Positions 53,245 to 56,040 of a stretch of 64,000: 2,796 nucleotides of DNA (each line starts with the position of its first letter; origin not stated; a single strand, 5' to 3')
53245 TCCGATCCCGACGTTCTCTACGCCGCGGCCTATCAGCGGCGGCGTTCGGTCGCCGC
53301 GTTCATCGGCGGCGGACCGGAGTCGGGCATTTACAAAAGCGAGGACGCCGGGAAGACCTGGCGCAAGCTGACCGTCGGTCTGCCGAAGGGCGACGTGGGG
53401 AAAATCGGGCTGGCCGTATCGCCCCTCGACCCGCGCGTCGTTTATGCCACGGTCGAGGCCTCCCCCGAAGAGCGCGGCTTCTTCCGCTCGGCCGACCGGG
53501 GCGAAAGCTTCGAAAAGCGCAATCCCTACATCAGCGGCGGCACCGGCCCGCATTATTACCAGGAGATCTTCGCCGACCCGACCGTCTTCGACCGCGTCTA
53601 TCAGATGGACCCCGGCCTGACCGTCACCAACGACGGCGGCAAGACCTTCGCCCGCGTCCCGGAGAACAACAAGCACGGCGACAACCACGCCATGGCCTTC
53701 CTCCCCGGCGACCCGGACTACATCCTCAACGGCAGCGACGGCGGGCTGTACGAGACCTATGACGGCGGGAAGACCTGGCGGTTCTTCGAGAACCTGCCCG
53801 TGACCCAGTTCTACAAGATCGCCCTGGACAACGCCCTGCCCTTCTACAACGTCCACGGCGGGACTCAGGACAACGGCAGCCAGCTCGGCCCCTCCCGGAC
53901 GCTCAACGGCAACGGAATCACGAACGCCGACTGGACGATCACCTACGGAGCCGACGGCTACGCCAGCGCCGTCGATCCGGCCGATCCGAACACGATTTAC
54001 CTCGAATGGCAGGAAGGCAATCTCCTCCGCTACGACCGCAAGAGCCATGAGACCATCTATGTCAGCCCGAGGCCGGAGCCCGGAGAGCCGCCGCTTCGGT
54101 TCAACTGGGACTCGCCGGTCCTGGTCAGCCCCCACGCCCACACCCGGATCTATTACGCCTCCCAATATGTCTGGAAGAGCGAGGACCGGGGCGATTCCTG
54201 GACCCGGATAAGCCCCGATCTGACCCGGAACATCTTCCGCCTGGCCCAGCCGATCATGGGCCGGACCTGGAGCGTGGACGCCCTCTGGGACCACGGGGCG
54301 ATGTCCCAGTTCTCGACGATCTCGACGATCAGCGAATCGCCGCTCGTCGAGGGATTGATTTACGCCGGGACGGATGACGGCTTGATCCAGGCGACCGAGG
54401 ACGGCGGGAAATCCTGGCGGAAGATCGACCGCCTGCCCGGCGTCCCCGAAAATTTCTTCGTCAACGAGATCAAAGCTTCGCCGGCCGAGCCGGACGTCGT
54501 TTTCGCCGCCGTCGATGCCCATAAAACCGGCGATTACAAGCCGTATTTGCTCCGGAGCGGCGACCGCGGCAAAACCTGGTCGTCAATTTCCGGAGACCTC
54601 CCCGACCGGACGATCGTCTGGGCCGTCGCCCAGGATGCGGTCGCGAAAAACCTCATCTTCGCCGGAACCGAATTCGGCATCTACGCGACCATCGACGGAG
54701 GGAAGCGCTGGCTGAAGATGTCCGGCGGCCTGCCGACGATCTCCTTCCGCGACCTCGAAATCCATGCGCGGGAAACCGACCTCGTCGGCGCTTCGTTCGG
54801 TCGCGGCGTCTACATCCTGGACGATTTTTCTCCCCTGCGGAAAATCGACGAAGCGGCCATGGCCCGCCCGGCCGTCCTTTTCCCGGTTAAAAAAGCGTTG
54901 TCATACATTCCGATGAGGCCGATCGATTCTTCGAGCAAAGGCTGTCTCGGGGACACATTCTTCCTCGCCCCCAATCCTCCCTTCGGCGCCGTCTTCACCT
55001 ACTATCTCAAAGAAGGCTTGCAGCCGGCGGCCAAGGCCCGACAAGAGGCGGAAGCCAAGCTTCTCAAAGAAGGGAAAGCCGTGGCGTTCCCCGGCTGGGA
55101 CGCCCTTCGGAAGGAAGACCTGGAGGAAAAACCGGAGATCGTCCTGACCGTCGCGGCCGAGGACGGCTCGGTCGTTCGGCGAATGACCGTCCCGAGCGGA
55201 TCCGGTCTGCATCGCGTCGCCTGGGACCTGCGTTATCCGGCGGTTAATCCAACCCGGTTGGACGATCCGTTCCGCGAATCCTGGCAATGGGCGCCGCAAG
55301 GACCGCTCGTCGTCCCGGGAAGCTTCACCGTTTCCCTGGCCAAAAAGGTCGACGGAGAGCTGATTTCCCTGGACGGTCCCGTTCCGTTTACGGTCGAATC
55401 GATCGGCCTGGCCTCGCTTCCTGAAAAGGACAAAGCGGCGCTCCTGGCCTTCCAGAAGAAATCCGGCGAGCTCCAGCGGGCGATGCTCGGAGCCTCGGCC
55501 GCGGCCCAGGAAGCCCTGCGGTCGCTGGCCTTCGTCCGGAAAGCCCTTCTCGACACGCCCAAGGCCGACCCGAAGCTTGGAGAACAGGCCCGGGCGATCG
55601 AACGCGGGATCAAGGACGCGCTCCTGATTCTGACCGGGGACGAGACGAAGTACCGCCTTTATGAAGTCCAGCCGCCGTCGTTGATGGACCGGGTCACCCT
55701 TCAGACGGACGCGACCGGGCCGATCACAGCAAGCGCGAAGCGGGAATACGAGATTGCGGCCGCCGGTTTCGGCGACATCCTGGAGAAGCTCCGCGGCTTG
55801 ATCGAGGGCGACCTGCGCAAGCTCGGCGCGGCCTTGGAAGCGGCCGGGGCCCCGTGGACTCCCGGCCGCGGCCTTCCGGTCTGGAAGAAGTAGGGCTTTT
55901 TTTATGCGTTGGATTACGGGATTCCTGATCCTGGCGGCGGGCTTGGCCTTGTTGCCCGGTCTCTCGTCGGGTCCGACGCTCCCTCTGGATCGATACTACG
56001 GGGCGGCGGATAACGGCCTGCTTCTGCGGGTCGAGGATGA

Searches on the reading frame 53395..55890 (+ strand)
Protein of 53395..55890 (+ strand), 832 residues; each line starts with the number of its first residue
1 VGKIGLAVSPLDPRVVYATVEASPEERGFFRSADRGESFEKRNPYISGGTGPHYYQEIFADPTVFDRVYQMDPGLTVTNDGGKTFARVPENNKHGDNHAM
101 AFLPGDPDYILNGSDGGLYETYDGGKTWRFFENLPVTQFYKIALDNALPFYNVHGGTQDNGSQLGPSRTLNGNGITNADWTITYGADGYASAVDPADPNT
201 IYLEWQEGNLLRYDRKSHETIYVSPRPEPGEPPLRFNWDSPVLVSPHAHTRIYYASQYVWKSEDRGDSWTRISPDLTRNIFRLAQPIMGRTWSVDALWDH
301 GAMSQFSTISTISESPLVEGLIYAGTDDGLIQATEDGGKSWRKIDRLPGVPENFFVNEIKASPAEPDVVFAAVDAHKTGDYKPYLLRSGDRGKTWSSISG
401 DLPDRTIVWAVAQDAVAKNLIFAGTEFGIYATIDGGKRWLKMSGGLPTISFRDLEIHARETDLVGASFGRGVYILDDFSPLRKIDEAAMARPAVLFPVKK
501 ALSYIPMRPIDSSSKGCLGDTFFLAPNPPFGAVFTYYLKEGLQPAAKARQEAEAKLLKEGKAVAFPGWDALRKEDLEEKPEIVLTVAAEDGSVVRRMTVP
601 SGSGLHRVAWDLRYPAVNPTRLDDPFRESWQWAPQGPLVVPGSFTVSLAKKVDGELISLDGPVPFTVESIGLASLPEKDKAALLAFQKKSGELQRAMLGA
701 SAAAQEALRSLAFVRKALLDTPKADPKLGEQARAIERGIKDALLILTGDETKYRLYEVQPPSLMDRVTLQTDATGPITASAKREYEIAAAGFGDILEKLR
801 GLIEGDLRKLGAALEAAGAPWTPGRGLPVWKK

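Call 59: search_protein_families(library=pfam, proteins=[window:53395-55890:+], max_evalue=0.00001)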
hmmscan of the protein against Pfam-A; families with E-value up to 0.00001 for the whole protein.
window:53395-55890:+ (832 aa): 2 families
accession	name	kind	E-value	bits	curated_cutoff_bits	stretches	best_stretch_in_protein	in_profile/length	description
PF15902.12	Sortilin-Vps10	-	4.8e-17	62.3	33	0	29-132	3-113/446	Sortilin, neurotensin receptor 3,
PF14870.12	PSII_BNR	-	1.1e-06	28.6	27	0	77-129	86-138/303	Photosynthesis system II assembly factor YCF48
